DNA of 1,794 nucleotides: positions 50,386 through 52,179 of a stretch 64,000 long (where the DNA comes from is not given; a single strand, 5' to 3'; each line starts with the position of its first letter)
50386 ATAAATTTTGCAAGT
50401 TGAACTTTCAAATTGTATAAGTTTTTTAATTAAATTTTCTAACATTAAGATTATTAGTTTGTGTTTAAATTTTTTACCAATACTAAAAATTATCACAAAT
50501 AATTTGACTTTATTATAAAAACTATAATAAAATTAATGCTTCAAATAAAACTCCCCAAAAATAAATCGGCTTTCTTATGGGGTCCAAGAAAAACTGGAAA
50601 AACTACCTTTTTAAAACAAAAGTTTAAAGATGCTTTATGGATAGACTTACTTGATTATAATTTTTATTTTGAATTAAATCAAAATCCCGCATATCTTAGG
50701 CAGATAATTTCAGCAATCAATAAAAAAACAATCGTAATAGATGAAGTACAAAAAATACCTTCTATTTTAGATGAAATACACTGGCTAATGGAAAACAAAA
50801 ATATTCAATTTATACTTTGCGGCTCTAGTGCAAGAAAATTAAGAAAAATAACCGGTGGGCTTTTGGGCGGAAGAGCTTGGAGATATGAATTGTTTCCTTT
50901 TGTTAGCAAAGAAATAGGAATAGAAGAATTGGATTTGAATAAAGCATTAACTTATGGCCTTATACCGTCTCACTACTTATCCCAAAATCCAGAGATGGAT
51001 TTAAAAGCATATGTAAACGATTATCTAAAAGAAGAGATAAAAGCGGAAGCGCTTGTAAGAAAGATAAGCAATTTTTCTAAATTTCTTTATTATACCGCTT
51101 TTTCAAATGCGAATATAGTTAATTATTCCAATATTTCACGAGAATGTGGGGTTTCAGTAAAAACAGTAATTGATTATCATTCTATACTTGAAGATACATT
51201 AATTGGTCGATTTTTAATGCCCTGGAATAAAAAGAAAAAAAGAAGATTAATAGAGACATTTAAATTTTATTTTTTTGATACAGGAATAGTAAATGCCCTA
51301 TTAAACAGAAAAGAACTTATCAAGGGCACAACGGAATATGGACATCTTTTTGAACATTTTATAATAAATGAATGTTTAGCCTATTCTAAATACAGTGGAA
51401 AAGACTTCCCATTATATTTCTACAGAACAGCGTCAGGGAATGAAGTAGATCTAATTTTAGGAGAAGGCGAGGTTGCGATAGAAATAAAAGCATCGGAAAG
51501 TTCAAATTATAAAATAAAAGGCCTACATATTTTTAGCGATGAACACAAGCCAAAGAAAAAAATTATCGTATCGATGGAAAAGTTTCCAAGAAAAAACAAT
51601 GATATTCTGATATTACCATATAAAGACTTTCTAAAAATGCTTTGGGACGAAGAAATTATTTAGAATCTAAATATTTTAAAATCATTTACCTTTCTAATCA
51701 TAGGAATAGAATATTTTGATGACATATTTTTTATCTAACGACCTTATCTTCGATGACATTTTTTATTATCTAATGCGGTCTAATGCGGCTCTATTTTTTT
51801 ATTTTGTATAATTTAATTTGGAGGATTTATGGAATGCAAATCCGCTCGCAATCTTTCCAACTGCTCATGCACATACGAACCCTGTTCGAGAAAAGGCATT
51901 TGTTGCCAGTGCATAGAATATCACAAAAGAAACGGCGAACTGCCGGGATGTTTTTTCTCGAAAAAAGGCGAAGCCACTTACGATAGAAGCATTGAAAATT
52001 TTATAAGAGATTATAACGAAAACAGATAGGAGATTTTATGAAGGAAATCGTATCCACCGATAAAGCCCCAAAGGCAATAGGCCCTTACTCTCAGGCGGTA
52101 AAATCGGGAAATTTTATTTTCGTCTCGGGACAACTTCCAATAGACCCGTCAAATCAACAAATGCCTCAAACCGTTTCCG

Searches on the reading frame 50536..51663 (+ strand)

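Call 3: search_protein_families(library=pfam, proteins=[window:50536-51663:+], max_evalue=0.1)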
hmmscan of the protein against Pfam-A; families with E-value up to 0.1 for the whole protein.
window:50536-51663:+ (375 aa): 6 families
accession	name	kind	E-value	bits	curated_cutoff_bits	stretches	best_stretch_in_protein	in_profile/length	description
PF13635.12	DUF4143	-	1.5e-36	126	28.1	1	167-320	3-160/160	Domain of unknown function (DUF4143)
PF13173.12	AAA_14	-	1.4e-21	77.3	27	1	9-127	2-128/129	AAA domain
PF13401.12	AAA_22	-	9.2e-06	26.4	27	1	52-98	73-124/130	AAA domain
PF13479.12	AAA_24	-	0.0052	17.1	27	1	9-40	2-32/195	AAA domain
PF01637.24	ATPase_2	-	0.0096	16.2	33.2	0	10-32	21-43/225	ATPase domain predominantly from Archaea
PF00004.35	AAA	-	0.026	15.4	21.2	1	13-74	2-69/131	ATPase family associated with various cellular activities (AAA)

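Call 4: search_protein_families(library=padloc, proteins=[window:50536-51663:+], max_evalue=0.1)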
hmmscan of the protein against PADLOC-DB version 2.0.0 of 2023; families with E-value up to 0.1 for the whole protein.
window:50536-51663:+ (375 aa): 7 families
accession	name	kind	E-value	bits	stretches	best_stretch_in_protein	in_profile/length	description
PDLC04789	PDC-S01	-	1.8e-56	189.8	1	3-350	11-369/375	-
PDLC04790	PDC-S01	-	1.2e-53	180.4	2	155-340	198-389/422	-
PDLC04787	PDC-S01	-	3e-31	106.7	1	12-367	30-407/412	-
PDLC04791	PDC-S01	-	8.7e-22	75.3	1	8-352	18-382/395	-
PDLC04786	PDC-S01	-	6.4e-19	66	2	227-362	294-426/439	-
PDLC04788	PDC-S01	-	2e-14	51.4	2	157-352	214-413/448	-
PDLC04792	PDC-S01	-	3.8e-12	43.5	2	240-361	303-426/452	-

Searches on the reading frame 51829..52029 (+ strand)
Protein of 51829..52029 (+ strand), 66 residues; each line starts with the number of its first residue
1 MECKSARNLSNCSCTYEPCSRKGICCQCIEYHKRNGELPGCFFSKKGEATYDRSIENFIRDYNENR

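Call 101: search_protein_families(library=pfam, proteins=[window:51829-52029:+], max_evalue=0.01)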
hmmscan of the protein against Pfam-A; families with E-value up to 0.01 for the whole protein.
window:51829-52029:+ (66 aa): 1 family
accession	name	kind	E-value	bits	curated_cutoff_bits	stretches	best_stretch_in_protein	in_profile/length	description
PF20095.4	DUF6485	-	1e-09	39.2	24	1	8-65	3-68/70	Domain of unknown function (DUF6485)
